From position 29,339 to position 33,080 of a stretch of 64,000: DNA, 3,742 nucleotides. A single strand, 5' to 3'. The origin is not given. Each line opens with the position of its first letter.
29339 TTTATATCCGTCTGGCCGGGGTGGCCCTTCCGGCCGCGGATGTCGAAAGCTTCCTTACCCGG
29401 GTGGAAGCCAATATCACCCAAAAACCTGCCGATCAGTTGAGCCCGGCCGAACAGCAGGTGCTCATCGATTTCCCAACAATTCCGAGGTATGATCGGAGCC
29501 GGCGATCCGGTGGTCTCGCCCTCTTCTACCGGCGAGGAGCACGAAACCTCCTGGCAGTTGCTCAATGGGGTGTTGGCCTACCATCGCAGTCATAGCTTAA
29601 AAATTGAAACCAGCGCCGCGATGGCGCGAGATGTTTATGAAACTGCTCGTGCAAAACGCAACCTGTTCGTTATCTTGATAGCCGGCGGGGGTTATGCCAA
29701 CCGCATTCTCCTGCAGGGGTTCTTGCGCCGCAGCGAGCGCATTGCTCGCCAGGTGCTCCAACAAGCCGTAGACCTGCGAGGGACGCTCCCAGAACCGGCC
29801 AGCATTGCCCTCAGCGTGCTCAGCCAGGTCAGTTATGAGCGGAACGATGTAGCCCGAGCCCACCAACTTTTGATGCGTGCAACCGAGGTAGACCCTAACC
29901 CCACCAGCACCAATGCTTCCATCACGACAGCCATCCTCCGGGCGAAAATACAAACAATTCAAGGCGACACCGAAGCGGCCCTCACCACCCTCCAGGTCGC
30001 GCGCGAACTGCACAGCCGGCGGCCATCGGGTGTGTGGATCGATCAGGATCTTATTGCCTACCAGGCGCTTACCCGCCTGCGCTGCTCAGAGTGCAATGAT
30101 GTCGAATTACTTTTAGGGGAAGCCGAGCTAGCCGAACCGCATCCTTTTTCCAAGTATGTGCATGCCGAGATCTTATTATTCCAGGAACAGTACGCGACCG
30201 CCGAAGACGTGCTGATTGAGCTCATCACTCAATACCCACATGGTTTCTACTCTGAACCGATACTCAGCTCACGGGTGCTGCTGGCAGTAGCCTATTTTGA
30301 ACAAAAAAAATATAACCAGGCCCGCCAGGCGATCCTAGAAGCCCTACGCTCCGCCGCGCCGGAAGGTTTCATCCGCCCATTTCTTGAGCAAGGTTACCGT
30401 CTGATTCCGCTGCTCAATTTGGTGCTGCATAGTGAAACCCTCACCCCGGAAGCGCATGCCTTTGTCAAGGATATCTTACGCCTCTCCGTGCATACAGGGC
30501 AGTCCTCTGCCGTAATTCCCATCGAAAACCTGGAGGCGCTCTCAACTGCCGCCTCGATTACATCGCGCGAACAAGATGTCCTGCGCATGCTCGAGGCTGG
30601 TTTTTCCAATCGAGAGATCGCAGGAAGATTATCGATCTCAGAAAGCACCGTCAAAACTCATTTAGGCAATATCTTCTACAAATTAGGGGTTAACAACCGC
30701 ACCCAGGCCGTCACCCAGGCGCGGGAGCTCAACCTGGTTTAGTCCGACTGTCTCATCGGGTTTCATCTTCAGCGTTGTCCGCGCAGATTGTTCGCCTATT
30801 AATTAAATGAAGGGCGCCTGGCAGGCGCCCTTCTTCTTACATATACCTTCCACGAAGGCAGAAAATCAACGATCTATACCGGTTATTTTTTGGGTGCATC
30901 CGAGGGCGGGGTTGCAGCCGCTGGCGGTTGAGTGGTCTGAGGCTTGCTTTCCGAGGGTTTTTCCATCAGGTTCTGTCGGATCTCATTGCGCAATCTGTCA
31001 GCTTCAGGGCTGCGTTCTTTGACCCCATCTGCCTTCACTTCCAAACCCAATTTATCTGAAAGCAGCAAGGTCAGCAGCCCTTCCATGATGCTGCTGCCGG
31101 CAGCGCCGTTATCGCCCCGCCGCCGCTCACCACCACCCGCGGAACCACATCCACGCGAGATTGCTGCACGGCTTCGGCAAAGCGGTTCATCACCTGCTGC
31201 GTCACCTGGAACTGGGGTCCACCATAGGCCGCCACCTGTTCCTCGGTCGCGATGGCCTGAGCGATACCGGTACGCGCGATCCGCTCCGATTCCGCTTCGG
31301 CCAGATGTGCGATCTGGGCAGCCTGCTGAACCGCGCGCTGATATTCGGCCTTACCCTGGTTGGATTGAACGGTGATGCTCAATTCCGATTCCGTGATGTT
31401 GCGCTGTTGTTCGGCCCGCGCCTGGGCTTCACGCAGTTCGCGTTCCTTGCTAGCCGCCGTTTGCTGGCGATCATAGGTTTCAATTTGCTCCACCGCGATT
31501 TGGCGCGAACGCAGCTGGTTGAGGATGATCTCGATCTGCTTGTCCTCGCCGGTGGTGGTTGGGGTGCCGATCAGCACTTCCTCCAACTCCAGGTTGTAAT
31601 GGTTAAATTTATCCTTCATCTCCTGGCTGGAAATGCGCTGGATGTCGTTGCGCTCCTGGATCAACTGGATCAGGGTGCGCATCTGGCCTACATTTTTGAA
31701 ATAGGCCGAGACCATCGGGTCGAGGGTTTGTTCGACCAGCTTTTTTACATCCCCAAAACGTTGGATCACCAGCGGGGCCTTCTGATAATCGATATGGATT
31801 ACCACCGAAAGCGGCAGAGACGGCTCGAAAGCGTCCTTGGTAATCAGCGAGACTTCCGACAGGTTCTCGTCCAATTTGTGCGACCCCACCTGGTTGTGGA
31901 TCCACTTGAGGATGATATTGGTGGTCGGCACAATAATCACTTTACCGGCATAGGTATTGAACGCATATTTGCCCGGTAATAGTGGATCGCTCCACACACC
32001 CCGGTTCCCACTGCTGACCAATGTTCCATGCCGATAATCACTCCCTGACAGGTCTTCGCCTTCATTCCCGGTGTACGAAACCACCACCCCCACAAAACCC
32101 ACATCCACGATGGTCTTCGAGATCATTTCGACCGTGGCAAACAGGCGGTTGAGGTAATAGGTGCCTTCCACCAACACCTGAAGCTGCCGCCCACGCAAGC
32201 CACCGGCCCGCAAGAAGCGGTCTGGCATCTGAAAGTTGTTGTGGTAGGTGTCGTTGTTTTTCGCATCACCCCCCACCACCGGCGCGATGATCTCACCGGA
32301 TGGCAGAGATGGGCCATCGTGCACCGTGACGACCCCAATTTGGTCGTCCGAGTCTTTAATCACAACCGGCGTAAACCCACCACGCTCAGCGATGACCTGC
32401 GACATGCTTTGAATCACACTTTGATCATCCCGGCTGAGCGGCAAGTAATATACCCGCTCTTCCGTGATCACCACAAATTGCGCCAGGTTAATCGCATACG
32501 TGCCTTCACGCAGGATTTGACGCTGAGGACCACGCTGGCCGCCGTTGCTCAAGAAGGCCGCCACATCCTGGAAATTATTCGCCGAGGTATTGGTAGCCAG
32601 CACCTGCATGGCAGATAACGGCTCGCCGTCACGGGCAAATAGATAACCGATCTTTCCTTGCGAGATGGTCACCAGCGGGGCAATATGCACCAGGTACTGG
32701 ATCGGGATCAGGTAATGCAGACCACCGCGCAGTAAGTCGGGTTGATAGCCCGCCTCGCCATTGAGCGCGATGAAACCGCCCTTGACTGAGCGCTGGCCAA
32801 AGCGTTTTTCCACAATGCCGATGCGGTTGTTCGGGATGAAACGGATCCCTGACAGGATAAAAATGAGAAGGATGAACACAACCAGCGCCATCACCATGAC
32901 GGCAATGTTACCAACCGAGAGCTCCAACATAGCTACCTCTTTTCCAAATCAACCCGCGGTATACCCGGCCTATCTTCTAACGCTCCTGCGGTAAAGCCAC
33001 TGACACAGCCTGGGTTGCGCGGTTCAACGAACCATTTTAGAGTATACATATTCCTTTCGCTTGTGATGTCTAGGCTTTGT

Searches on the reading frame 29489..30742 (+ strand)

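Call 23: search_protein_families(library=ncbifam, proteins=[window:29489-30742:+], max_evalue=0.00001)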
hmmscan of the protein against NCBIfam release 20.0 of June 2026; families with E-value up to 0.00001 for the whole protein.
window:29489-30742:+ (417 aa): 17 families
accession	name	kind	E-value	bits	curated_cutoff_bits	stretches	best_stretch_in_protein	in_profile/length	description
NF003420.0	PRK04841.1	equivalog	1.7e-25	89.3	537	1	225-414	699-896/903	HTH-type transcriptional regulator MalT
NF007505.1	PRK10100.1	equivalog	4.1e-19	69.1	250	1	352-413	140-201/204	biofilm master transcriptional regulator CsgD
NF047785.1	respo_reg_MadR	equivalog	8.5e-17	61.2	300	1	339-416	130-208/209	MadR family response regulator transcription factor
TIGR03020.2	EpsA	equivalog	7.4e-16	58.5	170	1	317-411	158-245/247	XrtB/PEP-CTERM-associated transcriptional regulator EpsA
NF052445.1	RespRegMctR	equivalog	3.1e-11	43.1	300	1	352-408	140-196/205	two-component system response regulator MctR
NF041830.1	RR_TF_ErdR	exception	4.3e-11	42.9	390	1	346-410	140-204/213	response regulator transcription factor ErdR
NF011896.0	PRK15369.1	equivalog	1.2e-10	41.4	242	1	353-416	146-209/211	two component system response regulator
NF007935.0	PRK10651.1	equivalog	2.8e-10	39.7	250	1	353-408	152-207/216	two-component system response regulator NarL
NF007708.0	PRK10403.1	equivalog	5.5e-10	39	343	1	356-407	153-204/215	nitrate/nitrite response regulator protein NarP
NF052366.1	photon_PedR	equivalog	1.1e-09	38.3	120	1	356-410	2-56/74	photosynthetic electron transport-dependent transcriptional regulator PedR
NF007403.0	PRK09935.1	equivalog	3e-09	36.8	271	1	352-416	145-209/210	fimbria biosynthesis transcriptional regulator FimZ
TIGR03541.1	reg_near_HchA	equivalog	4.6e-08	32.8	215.6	1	349-411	164-226/232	PA1136 family autoinducer-binding transcriptional regulator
NF041673.1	transregRamA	equivalog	2e-06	27.1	500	1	352-414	214-276/280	acetate metabolism transcriptional regulator RamA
NF007561.1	PRK10188.1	equivalog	2.6e-06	27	350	1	328-411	148-234/240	quorum-sensing transcriptional regulator SdiA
NF040749.1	tetrathio_RR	equivalog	6.6e-06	26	290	0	335-412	112-189/191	tetrathionate respiration response regulator TtrR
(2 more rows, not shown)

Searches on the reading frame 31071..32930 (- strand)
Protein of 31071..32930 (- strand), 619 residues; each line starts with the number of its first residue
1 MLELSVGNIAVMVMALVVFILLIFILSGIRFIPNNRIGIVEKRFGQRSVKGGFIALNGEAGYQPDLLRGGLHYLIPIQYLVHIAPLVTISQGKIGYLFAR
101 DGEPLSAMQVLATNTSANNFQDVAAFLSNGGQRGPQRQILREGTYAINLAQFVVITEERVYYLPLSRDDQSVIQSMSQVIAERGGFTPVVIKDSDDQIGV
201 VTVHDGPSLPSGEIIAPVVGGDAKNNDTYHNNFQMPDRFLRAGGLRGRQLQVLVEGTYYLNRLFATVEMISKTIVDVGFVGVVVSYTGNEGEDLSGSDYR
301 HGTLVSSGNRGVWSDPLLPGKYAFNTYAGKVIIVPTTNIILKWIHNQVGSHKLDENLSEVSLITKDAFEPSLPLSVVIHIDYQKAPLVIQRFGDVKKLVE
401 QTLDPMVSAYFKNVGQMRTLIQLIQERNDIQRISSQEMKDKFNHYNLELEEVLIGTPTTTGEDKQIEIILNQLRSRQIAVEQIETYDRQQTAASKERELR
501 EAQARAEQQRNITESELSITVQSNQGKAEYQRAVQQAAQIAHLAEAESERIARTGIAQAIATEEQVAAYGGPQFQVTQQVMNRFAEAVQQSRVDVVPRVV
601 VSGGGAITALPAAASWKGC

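Call 23: search_protein_families(library=ncbifam, proteins=[window:31071-32930:-], max_evalue=0.00001)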
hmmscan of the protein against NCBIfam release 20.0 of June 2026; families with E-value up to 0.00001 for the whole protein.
window:31071-32930:- (619 aa): 0 families

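Call 36: search_protein_families(library=pfam, proteins=[window:31071-32930:-], max_evalue=0.00001)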
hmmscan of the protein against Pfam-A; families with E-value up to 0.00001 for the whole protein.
window:31071-32930:- (619 aa): 1 family
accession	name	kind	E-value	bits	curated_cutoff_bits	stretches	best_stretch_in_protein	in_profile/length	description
PF01145.31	Band_7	-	2e-12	48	23.6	1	274-489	2-166/176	SPFH domain / Band 7 family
